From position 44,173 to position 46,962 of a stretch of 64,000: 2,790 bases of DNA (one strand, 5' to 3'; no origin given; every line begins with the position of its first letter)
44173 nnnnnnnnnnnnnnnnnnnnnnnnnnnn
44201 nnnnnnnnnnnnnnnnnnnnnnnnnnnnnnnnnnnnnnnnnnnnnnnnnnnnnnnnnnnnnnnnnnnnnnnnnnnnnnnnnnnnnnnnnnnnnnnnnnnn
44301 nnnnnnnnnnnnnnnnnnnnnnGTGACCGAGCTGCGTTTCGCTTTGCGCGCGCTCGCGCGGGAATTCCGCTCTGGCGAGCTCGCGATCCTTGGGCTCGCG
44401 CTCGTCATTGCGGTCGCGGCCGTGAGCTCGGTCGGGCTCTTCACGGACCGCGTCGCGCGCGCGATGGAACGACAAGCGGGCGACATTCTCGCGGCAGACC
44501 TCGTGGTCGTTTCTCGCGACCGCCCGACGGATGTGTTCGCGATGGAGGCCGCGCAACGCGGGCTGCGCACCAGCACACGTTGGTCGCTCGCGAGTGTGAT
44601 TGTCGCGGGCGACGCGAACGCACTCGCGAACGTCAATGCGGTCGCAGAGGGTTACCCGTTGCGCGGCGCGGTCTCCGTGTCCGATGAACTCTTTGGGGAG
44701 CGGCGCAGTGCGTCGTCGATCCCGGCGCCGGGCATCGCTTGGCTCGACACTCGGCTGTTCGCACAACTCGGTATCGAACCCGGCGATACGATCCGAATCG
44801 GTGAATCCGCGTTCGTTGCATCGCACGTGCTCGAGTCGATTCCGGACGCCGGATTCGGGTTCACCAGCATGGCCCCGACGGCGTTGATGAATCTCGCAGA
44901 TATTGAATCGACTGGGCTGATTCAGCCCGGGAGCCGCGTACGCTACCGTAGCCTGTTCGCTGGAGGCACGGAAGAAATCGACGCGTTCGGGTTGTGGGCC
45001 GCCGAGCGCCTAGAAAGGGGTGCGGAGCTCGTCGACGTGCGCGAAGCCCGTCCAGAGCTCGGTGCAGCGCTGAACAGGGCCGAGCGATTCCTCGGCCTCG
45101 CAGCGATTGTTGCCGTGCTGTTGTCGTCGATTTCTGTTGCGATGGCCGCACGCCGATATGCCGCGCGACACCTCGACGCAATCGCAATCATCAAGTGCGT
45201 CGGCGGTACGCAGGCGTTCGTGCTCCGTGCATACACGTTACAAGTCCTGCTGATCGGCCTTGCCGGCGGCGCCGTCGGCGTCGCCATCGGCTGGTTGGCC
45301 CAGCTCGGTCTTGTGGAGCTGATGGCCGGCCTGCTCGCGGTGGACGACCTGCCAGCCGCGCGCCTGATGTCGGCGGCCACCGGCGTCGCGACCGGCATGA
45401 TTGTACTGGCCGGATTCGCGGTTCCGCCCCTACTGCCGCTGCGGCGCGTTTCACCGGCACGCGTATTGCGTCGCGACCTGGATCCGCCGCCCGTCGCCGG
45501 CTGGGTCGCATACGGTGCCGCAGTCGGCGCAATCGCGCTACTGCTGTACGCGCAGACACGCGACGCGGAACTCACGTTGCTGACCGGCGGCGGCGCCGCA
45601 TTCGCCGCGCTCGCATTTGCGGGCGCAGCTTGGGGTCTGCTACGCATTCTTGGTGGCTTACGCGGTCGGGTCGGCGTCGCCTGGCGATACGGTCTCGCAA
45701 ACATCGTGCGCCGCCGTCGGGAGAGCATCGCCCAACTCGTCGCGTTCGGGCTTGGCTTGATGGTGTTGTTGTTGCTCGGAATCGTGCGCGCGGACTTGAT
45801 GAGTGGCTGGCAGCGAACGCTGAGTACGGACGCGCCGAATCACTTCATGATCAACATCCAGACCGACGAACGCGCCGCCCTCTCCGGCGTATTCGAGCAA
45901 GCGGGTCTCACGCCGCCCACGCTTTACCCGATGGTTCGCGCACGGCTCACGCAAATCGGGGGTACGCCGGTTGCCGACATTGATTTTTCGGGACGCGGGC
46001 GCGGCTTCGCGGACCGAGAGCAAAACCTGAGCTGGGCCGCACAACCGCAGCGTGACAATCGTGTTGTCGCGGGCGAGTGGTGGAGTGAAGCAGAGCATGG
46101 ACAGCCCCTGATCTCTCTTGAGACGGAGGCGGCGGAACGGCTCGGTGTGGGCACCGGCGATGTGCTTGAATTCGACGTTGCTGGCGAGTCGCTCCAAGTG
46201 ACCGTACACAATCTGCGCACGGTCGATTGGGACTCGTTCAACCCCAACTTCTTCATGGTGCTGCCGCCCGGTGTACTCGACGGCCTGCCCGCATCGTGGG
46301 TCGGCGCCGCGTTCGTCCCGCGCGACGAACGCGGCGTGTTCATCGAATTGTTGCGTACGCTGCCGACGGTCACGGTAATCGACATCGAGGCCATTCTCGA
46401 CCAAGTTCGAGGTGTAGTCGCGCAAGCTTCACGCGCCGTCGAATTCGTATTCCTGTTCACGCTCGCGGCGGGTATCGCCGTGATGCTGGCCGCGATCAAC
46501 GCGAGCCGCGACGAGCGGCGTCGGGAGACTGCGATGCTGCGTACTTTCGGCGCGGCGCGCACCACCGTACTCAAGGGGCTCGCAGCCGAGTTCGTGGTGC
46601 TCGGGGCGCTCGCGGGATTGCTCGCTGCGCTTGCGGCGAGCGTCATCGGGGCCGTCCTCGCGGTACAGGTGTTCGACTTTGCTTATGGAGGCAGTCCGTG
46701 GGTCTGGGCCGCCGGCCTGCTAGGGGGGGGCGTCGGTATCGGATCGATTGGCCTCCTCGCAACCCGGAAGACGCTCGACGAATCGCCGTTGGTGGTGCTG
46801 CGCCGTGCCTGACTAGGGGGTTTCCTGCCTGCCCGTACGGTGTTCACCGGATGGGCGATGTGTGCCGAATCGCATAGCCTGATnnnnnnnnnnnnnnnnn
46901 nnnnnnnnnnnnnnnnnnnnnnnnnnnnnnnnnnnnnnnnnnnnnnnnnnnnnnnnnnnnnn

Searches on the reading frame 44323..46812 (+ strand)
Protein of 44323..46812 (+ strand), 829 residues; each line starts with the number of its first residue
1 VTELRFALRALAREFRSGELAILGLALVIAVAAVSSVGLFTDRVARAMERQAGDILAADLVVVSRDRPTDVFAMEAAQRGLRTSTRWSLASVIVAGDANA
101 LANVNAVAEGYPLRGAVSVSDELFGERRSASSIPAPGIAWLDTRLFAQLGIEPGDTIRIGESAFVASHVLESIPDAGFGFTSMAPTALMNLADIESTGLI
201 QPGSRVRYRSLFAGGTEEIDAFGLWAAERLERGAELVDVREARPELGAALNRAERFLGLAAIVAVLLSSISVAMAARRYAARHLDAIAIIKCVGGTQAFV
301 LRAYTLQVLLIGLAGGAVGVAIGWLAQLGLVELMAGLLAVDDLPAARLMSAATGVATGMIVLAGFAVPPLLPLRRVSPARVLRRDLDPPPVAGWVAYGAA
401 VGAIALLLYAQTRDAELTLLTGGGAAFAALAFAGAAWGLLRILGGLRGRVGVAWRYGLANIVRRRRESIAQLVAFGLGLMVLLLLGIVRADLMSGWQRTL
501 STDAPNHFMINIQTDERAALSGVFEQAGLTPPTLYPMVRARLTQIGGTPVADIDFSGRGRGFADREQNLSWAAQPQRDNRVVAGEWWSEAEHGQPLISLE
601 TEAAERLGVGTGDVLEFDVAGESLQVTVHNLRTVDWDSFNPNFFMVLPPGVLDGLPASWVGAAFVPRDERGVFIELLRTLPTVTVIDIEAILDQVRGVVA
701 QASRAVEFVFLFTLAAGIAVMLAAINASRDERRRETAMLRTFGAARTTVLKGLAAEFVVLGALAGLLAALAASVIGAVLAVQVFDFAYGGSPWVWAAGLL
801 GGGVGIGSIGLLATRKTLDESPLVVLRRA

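Call 3: search_protein_families(library=pfam, proteins=[window:44323-46812:+], max_evalue=0.01)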
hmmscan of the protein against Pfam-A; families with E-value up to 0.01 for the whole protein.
window:44323-46812:+ (829 aa): 2 families
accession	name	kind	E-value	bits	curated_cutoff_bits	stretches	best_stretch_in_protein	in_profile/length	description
PF02687.27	FtsX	-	3.7e-13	50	25.5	2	708-818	2-116/120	FtsX-like permease C-terminal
PF12704.14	MacB_PCD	-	2.9e-05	24.9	27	1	25-194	6-176/207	MacB-like periplasmic core domain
